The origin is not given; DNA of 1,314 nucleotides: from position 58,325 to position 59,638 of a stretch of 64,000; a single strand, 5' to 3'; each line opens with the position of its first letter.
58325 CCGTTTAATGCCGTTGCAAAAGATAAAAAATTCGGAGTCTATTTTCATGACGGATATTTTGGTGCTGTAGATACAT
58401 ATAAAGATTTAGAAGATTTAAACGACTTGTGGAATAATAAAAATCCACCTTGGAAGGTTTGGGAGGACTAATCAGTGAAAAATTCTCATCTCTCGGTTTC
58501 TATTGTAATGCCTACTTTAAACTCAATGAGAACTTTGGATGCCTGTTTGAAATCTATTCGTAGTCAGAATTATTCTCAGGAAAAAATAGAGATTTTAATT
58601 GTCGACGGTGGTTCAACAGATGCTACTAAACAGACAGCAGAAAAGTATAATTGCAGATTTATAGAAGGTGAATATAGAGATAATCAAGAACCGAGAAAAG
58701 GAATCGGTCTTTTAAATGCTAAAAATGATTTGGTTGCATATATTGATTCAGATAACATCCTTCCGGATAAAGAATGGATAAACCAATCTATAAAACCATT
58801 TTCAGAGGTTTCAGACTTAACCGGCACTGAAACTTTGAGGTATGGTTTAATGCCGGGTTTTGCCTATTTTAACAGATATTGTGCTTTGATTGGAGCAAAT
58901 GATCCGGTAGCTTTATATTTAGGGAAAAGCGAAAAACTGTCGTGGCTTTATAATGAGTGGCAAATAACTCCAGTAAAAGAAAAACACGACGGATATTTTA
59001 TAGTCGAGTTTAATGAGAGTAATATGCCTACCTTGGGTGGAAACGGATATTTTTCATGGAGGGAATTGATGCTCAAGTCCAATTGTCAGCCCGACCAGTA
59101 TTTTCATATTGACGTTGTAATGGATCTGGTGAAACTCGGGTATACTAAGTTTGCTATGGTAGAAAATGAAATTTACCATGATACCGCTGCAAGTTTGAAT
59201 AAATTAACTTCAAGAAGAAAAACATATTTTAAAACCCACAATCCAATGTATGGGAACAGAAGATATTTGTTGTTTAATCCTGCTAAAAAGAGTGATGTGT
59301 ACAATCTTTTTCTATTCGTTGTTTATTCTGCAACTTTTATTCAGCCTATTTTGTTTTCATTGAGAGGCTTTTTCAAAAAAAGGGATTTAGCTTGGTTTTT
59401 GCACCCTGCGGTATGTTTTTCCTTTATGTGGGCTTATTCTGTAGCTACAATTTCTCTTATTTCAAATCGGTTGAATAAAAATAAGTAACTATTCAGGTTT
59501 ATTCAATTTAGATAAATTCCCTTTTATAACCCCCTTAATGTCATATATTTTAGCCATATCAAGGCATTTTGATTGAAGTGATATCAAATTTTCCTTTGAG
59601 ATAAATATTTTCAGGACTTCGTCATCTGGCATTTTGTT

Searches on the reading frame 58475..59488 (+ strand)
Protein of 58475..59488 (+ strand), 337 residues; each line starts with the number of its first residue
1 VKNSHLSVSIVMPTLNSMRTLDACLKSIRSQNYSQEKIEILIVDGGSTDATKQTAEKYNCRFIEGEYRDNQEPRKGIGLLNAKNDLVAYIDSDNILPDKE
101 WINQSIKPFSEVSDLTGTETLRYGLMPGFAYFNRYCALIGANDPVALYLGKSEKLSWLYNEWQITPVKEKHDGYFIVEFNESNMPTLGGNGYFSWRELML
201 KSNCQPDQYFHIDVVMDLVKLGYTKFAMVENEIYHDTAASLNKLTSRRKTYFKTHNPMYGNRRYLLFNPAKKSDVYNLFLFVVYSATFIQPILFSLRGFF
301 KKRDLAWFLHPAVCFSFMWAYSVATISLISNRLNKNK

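Call 7: search_protein_families(library=pfam, proteins=[window:58475-59488:+], max_evalue=0.01)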
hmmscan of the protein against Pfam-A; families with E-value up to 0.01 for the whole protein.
window:58475-59488:+ (337 aa): 1 family
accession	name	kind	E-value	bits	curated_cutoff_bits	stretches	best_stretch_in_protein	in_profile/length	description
PF00535.33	Glycos_transf_2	-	7.2e-19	68.8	23.3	1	9-119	1-114/168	Glycosyl transferase family 2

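Call 11: search_protein_families(library=ncbifam, proteins=[window:58475-59488:+], max_evalue=0.01)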
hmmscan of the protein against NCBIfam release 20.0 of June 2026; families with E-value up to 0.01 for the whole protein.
window:58475-59488:+ (337 aa): 17 families
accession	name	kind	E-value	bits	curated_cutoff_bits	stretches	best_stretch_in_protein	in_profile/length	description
TIGR03965.1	mycofact_glyco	equivalog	1e-15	57.6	280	1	3-111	71-181/467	mycofactocin biosynthesis glycosyltransferase MftF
NF010496.0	PRK13915.1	equivalog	1.8e-12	47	262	1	4-109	29-142/307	glucosyl-3-phosphoglycerate synthase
NF007482.0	PRK10073.1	equivalog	2.2e-11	43.4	423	1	1-96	1-98/334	glycosyltransferase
NF038302.1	EPS_HpsE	equivalog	2.2e-11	43.3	300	1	7-107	2-109/307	hormogonium polysaccharide biosynthesis glycosyltransferase HpsE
TIGR04283.1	glyco_like_mftF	equivalog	4.2e-11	42.9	182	1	8-99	1-88/221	TIGR04283 family arsenosugar biosynthesis glycosyltransferase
NF041875.1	EPS_EpsD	equivalog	7.2e-11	42.1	370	1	8-104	1-99/325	exopolysaccharide biosynthesis glycosyltransferase EpsD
TIGR03111.1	glyc2_xrt_Gpos1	hypoth_equivalog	5.7e-10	38.6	363.95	1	7-111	50-158/439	TIGR03111 family XrtG-associated glycosyltransferase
NF047683.1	TeichurnBiosyTuaG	equivalog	3.3e-09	36.7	400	1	1-96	1-99/252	teichuronic acid biosynthesis protein TuaG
TIGR03937.1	PgaC_IcaA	equivalog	2.9e-08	33.1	422.3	1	6-120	45-164/407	poly-beta-1,6-N-acetyl-D-glucosamine synthase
NF045692.1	OglycostaseCruG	equivalog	5.9e-08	32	600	1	7-58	42-91/386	2'-O-glycosyltransferase CruG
TIGR04242.1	nodulat_NodC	equivalog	3.8e-07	29.4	550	1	5-96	47-144/395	chitooligosaccharide synthase NodC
TIGR04182.1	glyco_TIGR04182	equivalog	2.2e-06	27.3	325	1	8-68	2-58/293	S-layer glycoprotein N-glycosyltransferase AglJ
NF050050.1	ProtGlycPglI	equivalog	2.6e-06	27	500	1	8-98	4-98/306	GalNAc(5)-diNAcBac-PP-undecaprenol beta-1,3-glucosyltransferase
NF053739.1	GlytfEpsEBac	equivalog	5.3e-06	25.6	450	1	8-62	3-55/265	glycosyltransferase EpsE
NF041394.1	GtaseAglG_Halo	equivalog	1e-05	25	440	1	7-112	4-110/304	glucosyl-dolichyl phosphate glucuronosyltransferase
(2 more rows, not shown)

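Call 69: search_solved_structures(query=window:58475-59488:+, max_evalue=0.001)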
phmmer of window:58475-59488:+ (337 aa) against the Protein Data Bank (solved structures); distinct sequences matched with E-value up to 0.001: 16.
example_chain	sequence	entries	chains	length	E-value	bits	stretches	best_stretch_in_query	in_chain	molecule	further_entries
6p61_A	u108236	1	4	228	5.1e-08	35.7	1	7-96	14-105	Glycosyltransferase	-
5tze_C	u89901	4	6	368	2.6e-07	33.4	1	8-102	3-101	Glycosyl transferase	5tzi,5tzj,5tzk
5tz8_A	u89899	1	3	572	5.2e-07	32.4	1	8-102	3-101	Glycosyl transferase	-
9jma_A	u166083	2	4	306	1.1e-05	28.1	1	8-97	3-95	GalNAc(5)-diNAcBac-PP-undecaprenol beta-1,3-glucosyltransferase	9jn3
22ao_A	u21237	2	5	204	2.4e-05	26.9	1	15-114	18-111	GmaR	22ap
6yv7_B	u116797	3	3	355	3.9e-05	26.2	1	8-108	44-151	Glycosyl transferase, family 2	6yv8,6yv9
6yv7_A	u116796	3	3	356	3.9e-05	26.2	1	8-108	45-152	Glycosyl transferase, family 2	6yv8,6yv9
9omh_A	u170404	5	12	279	7.5e-05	25.3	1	6-60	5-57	Glycosyltransferase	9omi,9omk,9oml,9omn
9omm_A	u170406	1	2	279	7.5e-05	25.3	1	6-60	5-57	Glycosyltransferase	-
9omj_A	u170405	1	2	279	9.2e-05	25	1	7-60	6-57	Glycosyltransferase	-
7pdo_A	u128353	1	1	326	9.8e-05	24.9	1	7-109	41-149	Glucosyl-3-phosphoglycerate synthase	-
7p5l_A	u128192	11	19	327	9.9e-05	24.9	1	7-109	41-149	Glucosyl-3-phosphoglycerate synthase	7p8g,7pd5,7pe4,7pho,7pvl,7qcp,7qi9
6h1j_A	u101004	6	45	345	0.00027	23.4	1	4-99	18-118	Probable ss-1,3-N-acetylglucosaminyltransferase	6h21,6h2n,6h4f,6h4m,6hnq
5hea_A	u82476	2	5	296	0.00043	22.8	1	6-97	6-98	Putative glycosyltransferase (GalT1)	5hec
8vh7_A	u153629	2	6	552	0.00044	22.8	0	6-96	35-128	Heparosan synthase B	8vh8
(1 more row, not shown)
